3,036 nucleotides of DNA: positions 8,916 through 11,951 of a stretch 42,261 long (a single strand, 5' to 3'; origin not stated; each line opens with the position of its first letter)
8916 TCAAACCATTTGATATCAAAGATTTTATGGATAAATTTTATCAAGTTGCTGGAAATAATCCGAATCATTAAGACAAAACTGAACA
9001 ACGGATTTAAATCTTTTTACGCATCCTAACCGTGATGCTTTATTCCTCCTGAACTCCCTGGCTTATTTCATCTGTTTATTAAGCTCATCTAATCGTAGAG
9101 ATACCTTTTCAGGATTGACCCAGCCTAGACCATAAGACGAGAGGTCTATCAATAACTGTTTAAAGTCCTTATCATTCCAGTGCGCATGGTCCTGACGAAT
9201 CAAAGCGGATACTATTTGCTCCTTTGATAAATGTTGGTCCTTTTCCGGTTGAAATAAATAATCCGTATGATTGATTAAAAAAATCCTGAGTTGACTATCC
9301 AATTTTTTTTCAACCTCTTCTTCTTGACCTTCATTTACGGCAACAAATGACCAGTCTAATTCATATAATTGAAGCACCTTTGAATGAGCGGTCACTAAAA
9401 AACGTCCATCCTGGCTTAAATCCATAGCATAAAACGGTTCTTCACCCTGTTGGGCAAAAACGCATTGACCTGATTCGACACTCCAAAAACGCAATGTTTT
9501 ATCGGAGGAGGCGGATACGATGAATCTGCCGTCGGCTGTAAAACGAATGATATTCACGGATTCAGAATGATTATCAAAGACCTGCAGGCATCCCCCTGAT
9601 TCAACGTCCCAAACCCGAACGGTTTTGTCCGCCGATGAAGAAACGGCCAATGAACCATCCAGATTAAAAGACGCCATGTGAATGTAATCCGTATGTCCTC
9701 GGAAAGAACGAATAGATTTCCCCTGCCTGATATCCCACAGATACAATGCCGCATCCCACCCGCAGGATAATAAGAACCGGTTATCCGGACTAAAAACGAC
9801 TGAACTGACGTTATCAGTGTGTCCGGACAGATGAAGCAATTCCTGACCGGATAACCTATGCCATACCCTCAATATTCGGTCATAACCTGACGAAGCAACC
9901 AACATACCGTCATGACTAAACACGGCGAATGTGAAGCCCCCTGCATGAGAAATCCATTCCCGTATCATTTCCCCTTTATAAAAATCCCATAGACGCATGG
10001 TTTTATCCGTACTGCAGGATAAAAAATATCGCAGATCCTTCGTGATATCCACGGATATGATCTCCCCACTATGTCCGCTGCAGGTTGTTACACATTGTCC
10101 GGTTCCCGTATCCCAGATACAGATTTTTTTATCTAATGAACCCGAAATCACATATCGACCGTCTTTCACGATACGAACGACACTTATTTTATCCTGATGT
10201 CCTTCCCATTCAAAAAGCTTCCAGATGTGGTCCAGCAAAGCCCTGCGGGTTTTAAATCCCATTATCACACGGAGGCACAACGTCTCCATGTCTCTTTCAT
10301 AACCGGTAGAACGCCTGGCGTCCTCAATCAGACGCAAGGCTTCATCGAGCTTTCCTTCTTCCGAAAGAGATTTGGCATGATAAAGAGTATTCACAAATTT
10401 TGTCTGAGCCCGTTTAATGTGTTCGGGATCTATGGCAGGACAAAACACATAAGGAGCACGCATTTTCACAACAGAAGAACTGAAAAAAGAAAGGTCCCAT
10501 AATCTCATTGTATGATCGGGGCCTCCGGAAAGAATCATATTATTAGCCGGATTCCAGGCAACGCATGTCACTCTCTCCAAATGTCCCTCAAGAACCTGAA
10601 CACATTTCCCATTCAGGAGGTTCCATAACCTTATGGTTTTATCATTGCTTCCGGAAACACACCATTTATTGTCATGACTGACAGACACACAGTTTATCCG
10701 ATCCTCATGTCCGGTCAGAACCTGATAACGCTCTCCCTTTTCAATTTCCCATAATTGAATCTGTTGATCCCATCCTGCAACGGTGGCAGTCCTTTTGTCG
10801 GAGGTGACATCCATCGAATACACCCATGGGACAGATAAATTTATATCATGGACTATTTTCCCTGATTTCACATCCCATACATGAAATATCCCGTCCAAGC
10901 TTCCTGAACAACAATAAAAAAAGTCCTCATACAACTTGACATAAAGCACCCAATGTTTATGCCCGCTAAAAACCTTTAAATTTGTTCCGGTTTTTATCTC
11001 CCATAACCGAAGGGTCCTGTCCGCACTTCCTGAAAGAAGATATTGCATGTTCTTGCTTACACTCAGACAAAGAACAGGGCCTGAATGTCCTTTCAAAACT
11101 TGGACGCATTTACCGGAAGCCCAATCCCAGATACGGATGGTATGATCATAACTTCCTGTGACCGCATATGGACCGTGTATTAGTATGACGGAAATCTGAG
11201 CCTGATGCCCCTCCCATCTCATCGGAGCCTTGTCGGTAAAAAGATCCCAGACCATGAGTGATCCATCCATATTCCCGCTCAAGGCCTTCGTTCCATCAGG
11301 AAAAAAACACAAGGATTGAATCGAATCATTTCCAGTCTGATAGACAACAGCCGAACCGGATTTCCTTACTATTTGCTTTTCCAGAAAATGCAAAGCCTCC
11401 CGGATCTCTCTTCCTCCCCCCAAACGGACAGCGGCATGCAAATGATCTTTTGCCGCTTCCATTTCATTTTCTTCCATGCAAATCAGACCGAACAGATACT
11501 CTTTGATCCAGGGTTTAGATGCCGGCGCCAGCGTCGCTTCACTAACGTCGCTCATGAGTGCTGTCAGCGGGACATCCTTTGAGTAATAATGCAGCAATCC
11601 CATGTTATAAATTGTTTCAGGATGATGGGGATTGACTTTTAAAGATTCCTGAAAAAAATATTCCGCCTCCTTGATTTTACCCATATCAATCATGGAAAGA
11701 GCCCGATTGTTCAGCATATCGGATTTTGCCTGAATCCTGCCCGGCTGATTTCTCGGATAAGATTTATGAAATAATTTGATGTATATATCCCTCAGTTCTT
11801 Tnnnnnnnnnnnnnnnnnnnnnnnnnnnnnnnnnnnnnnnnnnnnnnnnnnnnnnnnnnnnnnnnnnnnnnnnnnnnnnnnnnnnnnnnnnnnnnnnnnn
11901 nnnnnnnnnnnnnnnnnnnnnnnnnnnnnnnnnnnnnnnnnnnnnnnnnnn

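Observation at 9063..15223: Compact signalling module: FHA/Zn-ribbon kinase, HTH-PilZ, and non-RD kinase/TPR/double WD40 propeller, co-directional with the envelope operon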

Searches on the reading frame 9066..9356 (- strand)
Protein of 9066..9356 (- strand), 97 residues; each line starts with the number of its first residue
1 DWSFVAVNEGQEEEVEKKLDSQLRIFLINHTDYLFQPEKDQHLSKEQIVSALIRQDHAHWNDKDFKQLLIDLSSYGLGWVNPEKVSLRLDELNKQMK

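Call 60: search_protein_families(library=pfam, proteins=[window:9066-9356:-], max_evalue=0.001)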
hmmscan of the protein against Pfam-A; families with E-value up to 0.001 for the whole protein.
window:9066-9356:- (97 aa): 0 families

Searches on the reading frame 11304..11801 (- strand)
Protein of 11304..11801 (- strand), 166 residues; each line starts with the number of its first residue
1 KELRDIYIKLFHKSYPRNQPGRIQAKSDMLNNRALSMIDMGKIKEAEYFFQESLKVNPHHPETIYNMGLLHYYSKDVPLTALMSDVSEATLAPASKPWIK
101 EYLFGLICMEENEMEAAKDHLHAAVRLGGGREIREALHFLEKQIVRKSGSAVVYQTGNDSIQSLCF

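Call 60: search_protein_families(library=pfam, proteins=[window:11304-11801:-], max_evalue=0.001)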
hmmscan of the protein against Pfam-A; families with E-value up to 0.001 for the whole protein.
window:11304-11801:- (166 aa): 4 families
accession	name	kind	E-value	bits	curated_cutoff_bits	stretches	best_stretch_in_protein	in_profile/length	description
PF07719.23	TPR_2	-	3.6e-08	33.3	27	1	30-60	4-34/34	Tetratricopeptide repeat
PF00515.34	TPR_1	-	1.4e-07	31.5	27.8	1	29-60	3-34/34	Tetratricopeptide repeat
PF04733.20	Coatomer_E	-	0.00014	21.8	21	1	22-69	196-243/290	Coatomer epsilon subunit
PF13181.12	TPR_8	-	0.00028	21.3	25.7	0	28-60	2-34/34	Tetratricopeptide repeat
